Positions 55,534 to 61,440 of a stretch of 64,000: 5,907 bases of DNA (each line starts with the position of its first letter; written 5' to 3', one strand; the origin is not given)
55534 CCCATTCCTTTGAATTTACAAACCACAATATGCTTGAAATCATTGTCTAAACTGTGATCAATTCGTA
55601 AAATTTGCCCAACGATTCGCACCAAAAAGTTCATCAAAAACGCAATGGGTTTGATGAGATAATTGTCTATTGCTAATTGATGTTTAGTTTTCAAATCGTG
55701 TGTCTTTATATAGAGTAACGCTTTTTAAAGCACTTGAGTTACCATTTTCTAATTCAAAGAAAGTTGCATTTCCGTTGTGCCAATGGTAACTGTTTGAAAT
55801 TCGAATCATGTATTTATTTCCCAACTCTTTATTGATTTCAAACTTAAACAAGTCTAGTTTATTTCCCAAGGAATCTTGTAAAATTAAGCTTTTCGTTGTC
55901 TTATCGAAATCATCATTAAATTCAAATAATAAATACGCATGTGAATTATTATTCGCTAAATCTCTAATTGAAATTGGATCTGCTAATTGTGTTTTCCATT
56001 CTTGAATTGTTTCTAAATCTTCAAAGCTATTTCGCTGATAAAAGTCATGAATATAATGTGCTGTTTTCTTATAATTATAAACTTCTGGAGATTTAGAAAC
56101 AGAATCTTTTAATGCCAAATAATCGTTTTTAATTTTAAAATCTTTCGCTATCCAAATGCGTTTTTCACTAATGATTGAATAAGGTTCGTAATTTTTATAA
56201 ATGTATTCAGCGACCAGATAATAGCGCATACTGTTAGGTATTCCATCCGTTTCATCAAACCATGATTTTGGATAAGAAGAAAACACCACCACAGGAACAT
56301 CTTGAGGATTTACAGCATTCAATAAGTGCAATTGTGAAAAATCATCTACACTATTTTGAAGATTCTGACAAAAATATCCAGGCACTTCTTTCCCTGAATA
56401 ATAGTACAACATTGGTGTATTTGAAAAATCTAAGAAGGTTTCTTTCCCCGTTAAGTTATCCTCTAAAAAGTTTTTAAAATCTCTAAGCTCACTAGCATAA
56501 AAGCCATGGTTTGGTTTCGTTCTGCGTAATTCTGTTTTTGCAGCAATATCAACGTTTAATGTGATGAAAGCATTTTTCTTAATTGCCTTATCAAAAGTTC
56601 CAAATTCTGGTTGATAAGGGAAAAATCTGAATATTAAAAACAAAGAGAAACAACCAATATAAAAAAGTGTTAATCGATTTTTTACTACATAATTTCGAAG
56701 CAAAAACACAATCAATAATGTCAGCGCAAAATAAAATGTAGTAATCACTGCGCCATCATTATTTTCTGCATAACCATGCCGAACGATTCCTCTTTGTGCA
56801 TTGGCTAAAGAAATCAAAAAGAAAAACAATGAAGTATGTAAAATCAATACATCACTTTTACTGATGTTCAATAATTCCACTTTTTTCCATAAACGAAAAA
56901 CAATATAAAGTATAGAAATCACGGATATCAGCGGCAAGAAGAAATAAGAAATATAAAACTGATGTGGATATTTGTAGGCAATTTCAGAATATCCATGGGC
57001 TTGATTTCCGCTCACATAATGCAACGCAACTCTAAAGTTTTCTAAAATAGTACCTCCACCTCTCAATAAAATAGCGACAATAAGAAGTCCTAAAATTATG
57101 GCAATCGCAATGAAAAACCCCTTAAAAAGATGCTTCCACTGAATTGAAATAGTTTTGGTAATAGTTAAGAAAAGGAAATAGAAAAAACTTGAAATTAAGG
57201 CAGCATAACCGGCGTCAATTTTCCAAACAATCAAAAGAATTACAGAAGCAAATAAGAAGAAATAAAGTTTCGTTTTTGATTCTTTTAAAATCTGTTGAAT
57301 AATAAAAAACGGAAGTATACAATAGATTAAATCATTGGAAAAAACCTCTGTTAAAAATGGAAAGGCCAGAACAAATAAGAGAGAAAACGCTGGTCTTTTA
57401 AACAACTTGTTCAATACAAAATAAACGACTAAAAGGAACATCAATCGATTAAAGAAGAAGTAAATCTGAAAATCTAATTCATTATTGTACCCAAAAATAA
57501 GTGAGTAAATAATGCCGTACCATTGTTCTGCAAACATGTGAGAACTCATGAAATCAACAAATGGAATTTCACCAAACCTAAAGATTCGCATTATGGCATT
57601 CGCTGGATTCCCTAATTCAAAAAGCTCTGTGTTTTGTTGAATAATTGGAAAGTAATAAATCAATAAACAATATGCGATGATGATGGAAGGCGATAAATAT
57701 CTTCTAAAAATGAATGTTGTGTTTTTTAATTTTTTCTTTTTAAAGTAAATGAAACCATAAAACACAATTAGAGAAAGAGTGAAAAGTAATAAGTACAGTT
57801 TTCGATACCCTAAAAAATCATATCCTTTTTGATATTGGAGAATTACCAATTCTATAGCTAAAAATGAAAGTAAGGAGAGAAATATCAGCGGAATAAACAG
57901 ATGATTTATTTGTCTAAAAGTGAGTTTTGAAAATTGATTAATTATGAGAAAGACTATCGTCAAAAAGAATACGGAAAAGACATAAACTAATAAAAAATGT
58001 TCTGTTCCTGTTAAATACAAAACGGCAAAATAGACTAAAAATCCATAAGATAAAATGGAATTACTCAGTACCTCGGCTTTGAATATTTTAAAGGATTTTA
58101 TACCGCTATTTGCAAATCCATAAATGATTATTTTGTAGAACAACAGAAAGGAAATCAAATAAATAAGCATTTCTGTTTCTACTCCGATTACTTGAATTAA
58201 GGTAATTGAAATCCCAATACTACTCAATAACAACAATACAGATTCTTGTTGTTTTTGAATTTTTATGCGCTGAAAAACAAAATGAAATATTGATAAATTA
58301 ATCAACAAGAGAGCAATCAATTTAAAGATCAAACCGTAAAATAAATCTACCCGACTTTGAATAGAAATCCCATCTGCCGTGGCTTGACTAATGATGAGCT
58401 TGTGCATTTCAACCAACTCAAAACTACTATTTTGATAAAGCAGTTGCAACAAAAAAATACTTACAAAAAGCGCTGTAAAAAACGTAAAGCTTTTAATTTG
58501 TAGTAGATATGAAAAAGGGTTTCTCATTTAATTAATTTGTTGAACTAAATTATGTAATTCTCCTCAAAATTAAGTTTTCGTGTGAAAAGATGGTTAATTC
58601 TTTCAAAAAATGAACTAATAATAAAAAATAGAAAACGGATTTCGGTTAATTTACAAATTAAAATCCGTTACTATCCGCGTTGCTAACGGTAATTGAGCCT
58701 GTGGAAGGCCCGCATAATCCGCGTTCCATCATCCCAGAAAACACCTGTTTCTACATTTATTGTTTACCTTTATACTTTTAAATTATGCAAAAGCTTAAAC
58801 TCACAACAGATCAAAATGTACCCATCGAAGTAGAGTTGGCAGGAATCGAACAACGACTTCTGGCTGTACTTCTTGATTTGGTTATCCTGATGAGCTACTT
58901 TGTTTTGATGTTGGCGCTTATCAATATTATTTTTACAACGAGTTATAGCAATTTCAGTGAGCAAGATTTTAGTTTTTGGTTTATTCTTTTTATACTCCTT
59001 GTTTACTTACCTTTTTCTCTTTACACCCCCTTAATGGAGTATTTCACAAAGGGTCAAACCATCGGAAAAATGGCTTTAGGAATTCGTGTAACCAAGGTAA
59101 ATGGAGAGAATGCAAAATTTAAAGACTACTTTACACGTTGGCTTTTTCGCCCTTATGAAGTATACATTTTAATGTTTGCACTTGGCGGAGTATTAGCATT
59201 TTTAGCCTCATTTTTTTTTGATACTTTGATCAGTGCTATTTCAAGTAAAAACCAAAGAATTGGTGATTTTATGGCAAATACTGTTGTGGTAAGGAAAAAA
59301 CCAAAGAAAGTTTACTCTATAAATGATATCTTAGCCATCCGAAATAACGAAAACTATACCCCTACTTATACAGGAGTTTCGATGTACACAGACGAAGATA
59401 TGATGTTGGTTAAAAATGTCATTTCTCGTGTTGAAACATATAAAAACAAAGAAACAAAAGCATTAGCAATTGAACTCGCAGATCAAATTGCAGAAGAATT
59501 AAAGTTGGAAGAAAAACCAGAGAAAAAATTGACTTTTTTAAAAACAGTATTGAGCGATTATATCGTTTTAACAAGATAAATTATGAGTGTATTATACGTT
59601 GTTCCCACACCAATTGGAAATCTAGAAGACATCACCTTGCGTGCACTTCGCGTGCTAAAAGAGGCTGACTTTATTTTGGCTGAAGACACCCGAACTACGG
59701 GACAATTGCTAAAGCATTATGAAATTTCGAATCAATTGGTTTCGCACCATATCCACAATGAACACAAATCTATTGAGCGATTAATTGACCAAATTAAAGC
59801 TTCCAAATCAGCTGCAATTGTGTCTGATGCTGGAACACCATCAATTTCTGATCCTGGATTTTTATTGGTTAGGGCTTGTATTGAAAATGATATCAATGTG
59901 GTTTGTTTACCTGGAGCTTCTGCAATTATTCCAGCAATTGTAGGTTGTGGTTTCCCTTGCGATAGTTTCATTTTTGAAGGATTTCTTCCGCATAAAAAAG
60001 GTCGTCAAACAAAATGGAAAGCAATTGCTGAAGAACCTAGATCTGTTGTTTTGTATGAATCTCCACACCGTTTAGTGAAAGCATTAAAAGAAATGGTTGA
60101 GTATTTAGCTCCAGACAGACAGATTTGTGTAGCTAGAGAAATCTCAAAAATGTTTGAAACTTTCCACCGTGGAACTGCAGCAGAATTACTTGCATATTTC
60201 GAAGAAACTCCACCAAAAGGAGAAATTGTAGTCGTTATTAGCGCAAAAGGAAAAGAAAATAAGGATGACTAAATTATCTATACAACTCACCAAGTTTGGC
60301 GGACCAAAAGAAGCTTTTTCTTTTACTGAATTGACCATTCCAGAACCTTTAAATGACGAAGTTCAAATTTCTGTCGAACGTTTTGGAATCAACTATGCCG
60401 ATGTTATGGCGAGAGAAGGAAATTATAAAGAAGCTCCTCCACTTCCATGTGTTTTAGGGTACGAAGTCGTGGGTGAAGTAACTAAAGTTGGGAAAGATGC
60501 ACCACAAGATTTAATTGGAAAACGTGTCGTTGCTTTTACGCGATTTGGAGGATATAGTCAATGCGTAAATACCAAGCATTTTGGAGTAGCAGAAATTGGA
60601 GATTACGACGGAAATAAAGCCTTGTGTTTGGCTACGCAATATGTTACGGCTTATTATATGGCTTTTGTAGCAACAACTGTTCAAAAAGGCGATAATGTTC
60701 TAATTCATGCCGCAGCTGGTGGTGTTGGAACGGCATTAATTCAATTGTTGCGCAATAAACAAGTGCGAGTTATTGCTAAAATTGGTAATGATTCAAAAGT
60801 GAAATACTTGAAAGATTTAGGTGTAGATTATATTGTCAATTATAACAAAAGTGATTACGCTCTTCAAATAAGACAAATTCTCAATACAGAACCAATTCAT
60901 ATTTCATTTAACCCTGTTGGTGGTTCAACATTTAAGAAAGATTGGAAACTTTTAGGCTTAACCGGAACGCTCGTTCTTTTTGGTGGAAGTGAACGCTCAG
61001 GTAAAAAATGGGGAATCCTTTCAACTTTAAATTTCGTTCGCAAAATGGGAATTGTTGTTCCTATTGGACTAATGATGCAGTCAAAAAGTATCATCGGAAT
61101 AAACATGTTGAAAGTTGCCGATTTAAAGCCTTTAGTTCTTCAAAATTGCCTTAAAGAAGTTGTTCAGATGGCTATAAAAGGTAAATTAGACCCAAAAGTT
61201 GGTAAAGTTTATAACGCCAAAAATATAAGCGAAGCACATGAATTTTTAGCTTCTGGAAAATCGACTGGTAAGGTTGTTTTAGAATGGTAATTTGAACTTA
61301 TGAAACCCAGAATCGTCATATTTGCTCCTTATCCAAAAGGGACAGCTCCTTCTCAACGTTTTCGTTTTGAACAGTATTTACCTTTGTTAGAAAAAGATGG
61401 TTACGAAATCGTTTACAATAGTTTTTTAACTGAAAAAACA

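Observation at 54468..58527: GT9 heptosyltransferase-like gene overlapping a 947-aa, >=20-TM membrane protein of unknown function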

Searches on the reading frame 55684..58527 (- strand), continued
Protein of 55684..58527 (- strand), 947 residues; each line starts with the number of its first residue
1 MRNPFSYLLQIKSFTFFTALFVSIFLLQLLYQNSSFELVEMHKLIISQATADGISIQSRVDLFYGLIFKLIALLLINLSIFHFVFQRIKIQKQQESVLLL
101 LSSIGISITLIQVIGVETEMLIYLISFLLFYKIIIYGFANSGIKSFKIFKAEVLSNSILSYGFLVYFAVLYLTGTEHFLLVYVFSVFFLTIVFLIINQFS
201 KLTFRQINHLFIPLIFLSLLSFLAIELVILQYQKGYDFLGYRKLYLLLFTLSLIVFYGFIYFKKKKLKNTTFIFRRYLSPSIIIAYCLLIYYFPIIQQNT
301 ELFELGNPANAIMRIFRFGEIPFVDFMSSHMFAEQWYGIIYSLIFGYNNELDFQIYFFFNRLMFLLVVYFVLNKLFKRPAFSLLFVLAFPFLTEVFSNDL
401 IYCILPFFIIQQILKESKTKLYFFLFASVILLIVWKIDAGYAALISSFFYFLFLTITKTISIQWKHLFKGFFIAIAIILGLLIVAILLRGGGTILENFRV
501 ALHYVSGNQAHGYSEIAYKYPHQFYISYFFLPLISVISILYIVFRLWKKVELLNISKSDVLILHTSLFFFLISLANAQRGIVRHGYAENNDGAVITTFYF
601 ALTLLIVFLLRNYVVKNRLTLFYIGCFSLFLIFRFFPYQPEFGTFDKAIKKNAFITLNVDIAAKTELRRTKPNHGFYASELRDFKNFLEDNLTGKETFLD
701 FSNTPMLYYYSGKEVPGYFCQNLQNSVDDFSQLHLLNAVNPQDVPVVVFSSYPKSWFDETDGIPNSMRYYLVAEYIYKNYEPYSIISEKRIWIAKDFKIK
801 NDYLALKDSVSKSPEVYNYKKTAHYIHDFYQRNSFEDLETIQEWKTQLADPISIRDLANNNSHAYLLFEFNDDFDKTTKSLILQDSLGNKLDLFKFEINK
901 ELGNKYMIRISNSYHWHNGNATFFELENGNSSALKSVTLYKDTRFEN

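Call 95: search_protein_families(library=pfam, proteins=[L051:16792-17790:+, L068:15284-16282:+, L072:3295-3927:+, L051:4976-5959:-, L068:3677-4660:-, L072:1135-2001:+, L070:10596-11663:-, L070:11896-13059:+, L066:11681-12712:-, L066:12713-14032:-], max_evalue=0.0001)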
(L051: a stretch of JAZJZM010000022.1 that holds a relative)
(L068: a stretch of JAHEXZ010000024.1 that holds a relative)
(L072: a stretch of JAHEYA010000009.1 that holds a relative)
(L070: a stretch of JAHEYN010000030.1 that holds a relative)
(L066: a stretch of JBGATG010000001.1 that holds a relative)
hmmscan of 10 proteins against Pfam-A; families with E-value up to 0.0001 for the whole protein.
L051:16792-17790:+ (332 aa): 4 families
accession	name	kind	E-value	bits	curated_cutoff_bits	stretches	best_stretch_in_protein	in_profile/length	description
PF07479.19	NAD_Gly3P_dh_C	-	1.3e-46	158.8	25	1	184-321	1-138/142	NAD-dependent glycerol-3-phosphate dehydrogenase C-terminus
PF01210.29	NAD_Gly3P_dh_N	-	1.3e-32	113.4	23.1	1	6-164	1-157/158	NAD-dependent glycerol-3-phosphate dehydrogenase N-terminus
PF20618.3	GPD_NAD_C_bact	-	1e-20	74.4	27.6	1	244-310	1-66/66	Bacterial GPD, NAD-dependent C-terminal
PF03807.23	F420_oxidored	-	4.2e-06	27.7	21.6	1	6-108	1-91/94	NADP oxidoreductase coenzyme F420-dependent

L068:15284-16282:+ (332 aa): 4 families
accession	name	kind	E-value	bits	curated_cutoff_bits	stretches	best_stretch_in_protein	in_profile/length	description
PF07479.19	NAD_Gly3P_dh_C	-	2.2e-45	154.8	25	1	184-320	1-137/142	NAD-dependent glycerol-3-phosphate dehydrogenase C-terminus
PF01210.29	NAD_Gly3P_dh_N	-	5.4e-35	121.1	23.1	1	6-164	1-157/158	NAD-dependent glycerol-3-phosphate dehydrogenase N-terminus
PF20618.3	GPD_NAD_C_bact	-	3.6e-21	75.9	27.6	1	244-310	1-66/66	Bacterial GPD, NAD-dependent C-terminal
PF03807.23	F420_oxidored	-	1e-07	32.9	21.6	1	6-109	1-92/94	NADP oxidoreductase coenzyme F420-dependent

L072:3295-3927:+ (210 aa): 2 families
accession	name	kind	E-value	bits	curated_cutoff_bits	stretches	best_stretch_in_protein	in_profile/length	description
PF18962.6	Por_Secre_tail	-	5.9e-12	46.2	27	1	138-207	2-75/75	Secretion system C-terminal sorting domain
PF00127.26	Copper-bind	-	4.8e-07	30.6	21.2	1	34-121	4-98/99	Copper binding proteins, plastocyanin/azurin family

L051:4976-5959:- (327 aa): 2 families
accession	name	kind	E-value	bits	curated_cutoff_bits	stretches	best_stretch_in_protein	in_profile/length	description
PF10432.14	bact-PGI_C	-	7.7e-48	162.7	24.5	1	180-324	4-151/151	Bacterial phospho-glucose isomerase C-terminal SIS domain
PF01380.27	SIS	-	4e-06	27.1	25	1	71-110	49-88/131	SIS domain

L068:3677-4660:- (327 aa): 2 families
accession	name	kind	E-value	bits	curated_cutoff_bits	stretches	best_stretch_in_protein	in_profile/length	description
PF10432.14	bact-PGI_C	-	1.8e-49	168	24.5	1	180-324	4-151/151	Bacterial phospho-glucose isomerase C-terminal SIS domain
PF01380.27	SIS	-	9.7e-07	29.1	25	1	71-111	49-89/131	SIS domain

L072:1135-2001:+ (288 aa): 7 families
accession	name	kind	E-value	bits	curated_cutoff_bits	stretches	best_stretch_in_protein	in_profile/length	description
PF13489.12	Methyltransf_23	-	5.2e-26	91.8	27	1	76-228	12-163/164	Methyltransferase domain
PF08241.18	Methyltransf_11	-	2.1e-15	57.6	21.2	1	91-182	1-95/95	Methyltransferase domain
PF08242.18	Methyltransf_12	-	5e-12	46.8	30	1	91-180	1-98/98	Methyltransferase domain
PF13649.12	Methyltransf_25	-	8.9e-12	46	27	1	90-178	1-97/97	Methyltransferase domain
PF13847.12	Methyltransf_31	-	1.2e-10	41.6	27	1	86-189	3-116/145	Methyltransferase domain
PF07021.18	MetW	-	7.8e-07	29.3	21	1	79-170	5-98/193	Methionine biosynthesis protein MetW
PF02353.26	CMAS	-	1.4e-05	25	27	1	75-231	50-217/273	Mycolic acid cyclopropane synthetase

L070:10596-11663:- (355 aa): 2 families
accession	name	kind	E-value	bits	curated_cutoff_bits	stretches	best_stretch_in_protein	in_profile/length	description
PF00586.29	AIRS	-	1.6e-28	99.8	24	1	41-153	1-111/112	AIR synthase related protein, N-terminal domain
PF02769.27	AIRS_C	-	2.4e-05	25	23.1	0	169-289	4-109/156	AIR synthase related protein, C-terminal domain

L070:11896-13059:+ (387 aa): 1 family
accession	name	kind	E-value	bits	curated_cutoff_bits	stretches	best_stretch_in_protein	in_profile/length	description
PF18962.6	Por_Secre_tail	-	9.8e-07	29.4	27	1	313-386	3-75/75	Secretion system C-terminal sorting domain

L066:11681-12712:- (343 aa): 1 family
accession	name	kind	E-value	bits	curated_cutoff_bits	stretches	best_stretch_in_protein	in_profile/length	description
PF11751.14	PorP_SprF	-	1e-26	94.5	22.3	1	16-311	3-261/273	Type IX secretion system membrane protein PorP/SprF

L066:12713-14032:- (439 aa): 1 family
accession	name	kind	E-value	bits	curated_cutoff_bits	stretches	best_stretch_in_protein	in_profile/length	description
PF13585.12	CHU_C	-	5.2e-15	55.8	27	1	354-437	3-86/86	CHU_C Type IX secretion signal domain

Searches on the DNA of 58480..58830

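Call 88: search_rna_families(source=window, start=58480, end=58830, threshold=evalue, max_evalue=1)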
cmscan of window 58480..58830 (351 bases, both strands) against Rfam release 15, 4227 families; matches with E-value up to 1: 0.
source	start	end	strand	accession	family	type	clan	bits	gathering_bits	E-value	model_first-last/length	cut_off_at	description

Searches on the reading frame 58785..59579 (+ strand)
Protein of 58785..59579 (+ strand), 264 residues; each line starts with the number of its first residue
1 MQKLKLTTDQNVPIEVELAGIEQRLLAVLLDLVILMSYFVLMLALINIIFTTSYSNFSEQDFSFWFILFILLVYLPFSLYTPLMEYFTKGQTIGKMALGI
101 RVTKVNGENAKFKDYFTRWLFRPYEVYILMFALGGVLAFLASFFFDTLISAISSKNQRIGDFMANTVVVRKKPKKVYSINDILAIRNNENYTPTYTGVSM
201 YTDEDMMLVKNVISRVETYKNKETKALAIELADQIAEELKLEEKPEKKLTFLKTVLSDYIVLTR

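Call 6: search_protein_families(library=pfam, proteins=[window:58785-59579:+], max_evalue=0.01)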
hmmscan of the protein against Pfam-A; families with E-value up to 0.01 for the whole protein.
window:58785-59579:+ (264 aa): 1 family
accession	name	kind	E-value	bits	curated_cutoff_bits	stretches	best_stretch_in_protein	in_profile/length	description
PF06271.18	RDD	-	5.6e-20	72.5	24.1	1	19-165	2-137/137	RDD family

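Call 7: search_protein_families(library=ncbifam, proteins=[window:58785-59579:+], max_evalue=0.01)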
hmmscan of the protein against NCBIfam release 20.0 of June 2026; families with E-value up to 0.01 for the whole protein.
window:58785-59579:+ (264 aa): 0 families

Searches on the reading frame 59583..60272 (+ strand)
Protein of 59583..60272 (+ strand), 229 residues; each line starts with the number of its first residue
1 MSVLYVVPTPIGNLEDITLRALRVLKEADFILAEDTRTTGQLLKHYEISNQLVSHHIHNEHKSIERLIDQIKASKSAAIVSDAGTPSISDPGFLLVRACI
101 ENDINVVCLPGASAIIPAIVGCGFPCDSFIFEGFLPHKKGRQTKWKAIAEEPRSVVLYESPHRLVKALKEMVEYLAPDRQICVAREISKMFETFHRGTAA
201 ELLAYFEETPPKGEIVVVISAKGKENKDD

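Call 6: search_protein_families(library=pfam, proteins=[window:59583-60272:+], max_evalue=0.01)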
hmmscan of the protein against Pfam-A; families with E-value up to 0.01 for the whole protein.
window:59583-60272:+ (229 aa): 1 family
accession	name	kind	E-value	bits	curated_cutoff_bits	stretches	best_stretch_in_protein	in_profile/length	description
PF00590.25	TP_methylase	-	3.4e-32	112.6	27.8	1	4-202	2-211/212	Tetrapyrrole (Corrin/Porphyrin) Methylases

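Call 7: search_protein_families(library=ncbifam, proteins=[window:59583-60272:+], max_evalue=0.01)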
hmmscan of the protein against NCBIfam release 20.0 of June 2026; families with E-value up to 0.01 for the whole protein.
window:59583-60272:+ (229 aa): 15 families
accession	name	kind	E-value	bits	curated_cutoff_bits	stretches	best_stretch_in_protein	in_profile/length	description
TIGR00096.1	TIGR00096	equivalog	6.7e-77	258.6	167.9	1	3-226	1-226/275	16S rRNA (cytidine(1402)-2'-O)-methyltransferase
NF011570.0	PRK14994.1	equivalog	3.2e-73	246.5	502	1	2-224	12-237/287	16S rRNA (cytidine(1402)-2'-O)-methyltransferase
TIGR01469.1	cobA_cysG_Cterm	equivalog_domain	2.1e-07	30.9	185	1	12-219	11-230/238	uroporphyrinogen-III C-methyltransferase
NF004455.0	PRK05787.1-3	equivalog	8.6e-07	28.7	258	1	3-202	2-201/221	cobalt-precorrin-7 (C(5))-methyltransferase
NF004790.0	PRK06136.1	subfamily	1.1e-06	28.4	198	1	5-219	7-233/250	uroporphyrinogen-III C-methyltransferase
TIGR01465.1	cobM_cbiF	equivalog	1.3e-06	27.9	259.65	1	12-220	9-224/247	precorrin-4 C(11)-methyltransferase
TIGR02467.1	CbiE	equivalog_domain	2.4e-06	27.2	92.9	1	11-204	6-193/204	precorrin-6y C5,15-methyltransferase (decarboxylating) subunit CbiE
TIGR01466.1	cobJ_cbiH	equivalog_domain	2.7e-06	27.1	246.35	1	4-190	1-195/239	precorrin-3B C(17)-methyltransferase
NF004062.0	PRK05576.1-5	equivalog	0.001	18.5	194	1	4-116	3-123/219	cobalt-factor II C(20)-methyltransferase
NF007922.1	PRK10637.1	equivalog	0.0021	17.1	400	0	12-32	227-247/450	siroheme synthase CysG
NF012022.0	PRK15478.1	equivalog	0.0028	17.1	425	1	6-123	4-120/241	precorrin-3B C(17)-methyltransferase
NF004423.0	PRK05765.1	equivalog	0.0031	17.1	332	1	3-125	4-125/247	precorrin-3B C(17)-methyltransferase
NF004460.0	PRK05787.2-3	equivalog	0.005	16.4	291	1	4-120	2-112/207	cobalt-precorrin-7 (C(5))-methyltransferase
NF012017.0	PRK15473.1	equivalog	0.0074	15.6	408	1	4-121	10-126/257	cobalt-precorrin-4 methyltransferase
TIGR01467.1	cobI_cbiL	equivalog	0.0088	15.5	163.25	0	4-67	3-61/230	precorrin-2 C(20)-methyltransferase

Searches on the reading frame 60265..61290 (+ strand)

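Call 6: search_protein_families(library=pfam, proteins=[window:60265-61290:+], max_evalue=0.01)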
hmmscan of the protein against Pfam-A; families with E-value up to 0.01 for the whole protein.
window:60265-61290:+ (341 aa): 3 families
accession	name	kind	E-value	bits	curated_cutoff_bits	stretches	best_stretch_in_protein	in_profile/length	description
PF00107.32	ADH_zinc_N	-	2.7e-17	63.4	31.8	1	153-289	1-122/129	Zinc-binding dehydrogenase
PF13602.12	ADH_zinc_N_2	-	7.2e-16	59.8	27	1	185-339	1-134/134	Zinc-binding dehydrogenase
PF08240.17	ADH_N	-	4.9e-14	52.9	23.5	1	31-112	3-86/104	Alcohol dehydrogenase GroES-like domain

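Call 7: search_protein_families(library=ncbifam, proteins=[window:60265-61290:+], max_evalue=0.01)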
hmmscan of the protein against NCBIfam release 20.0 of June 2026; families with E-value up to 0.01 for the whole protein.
window:60265-61290:+ (341 aa): 24 families
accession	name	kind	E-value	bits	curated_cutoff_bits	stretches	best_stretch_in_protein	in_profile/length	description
TIGR02824.1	quinone_pig3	subfamily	4.5e-54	183.6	296.8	1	5-340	3-324/325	putative NAD(P)H quinone oxidoreductase, PIG3 family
NF008024.0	PRK10754.1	subfamily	2.1e-32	112.4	348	1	5-335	4-321/327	NADPH:quinone reductase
NF041183.1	Pks2_ls1_myc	equivalog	3.7e-27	93.7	2400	1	14-340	1416-1728/2086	sulfolipid-1 biosynthesis phthioceranic/hydroxyphthioceranic acid synthase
NF010344.0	PRK13771.1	subfamily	7e-25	87.7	349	2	95-340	116-332/334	putative alcohol dehydrogenase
NF041172.1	AcrlCoa_red_Thmprot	equivalog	1.4e-21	76.9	500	2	130-339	151-332/334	acryloyl-CoA reductase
TIGR02817.1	adh_fam_1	subfamily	4.8e-20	72.2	284.05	1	19-340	18-334/336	zinc-binding alcohol dehydrogenase family protein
TIGR01751.1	crot-CoA-red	equivalog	4.5e-19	68.4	378.55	1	119-337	165-383/398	crotonyl-CoA carboxylase/reductase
TIGR02823.1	oxido_YhdH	subfamily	4.9e-16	58.5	297.25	1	21-240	17-242/324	acrylyl-CoA reductase family protein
NF006940.0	PRK09422.1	equivalog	7.6e-14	51.4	344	2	98-204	119-224/338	alcohol dehydrogenase AdhP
TIGR03451.1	mycoS_dep_FDH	equivalog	3.6e-13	49.1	512.9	2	129-241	163-277/358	S-(hydroxymethyl)mycothiol dehydrogenase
NF047908.1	AldhRedAhr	equivalog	7.5e-13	48.1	470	1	26-88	24-85/335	NADPH-dependent aldehyde reductase Ahr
NF058644.1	CurcmRedCuraProt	equivalog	1.5e-12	47.3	440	1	72-239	71-239/336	NADPH-dependent curcumin/dihydrocurcumin reductase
TIGR02825.1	B4_12hDH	equivalog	2.9e-12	46.6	579.85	1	126-220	125-219/327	leukotriene B4 12-hydroxydehydrogenase/15-oxo-prostaglandin 13-reductase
NF051456.1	acrylyl_AcuI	equivalog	6.8e-11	41.5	440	1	30-195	27-200/325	acrylyl-CoA reductase (NADPH)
TIGR00692.1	tdh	equivalog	1.3e-10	40.8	458.35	1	16-104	9-109/340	L-threonine 3-dehydrogenase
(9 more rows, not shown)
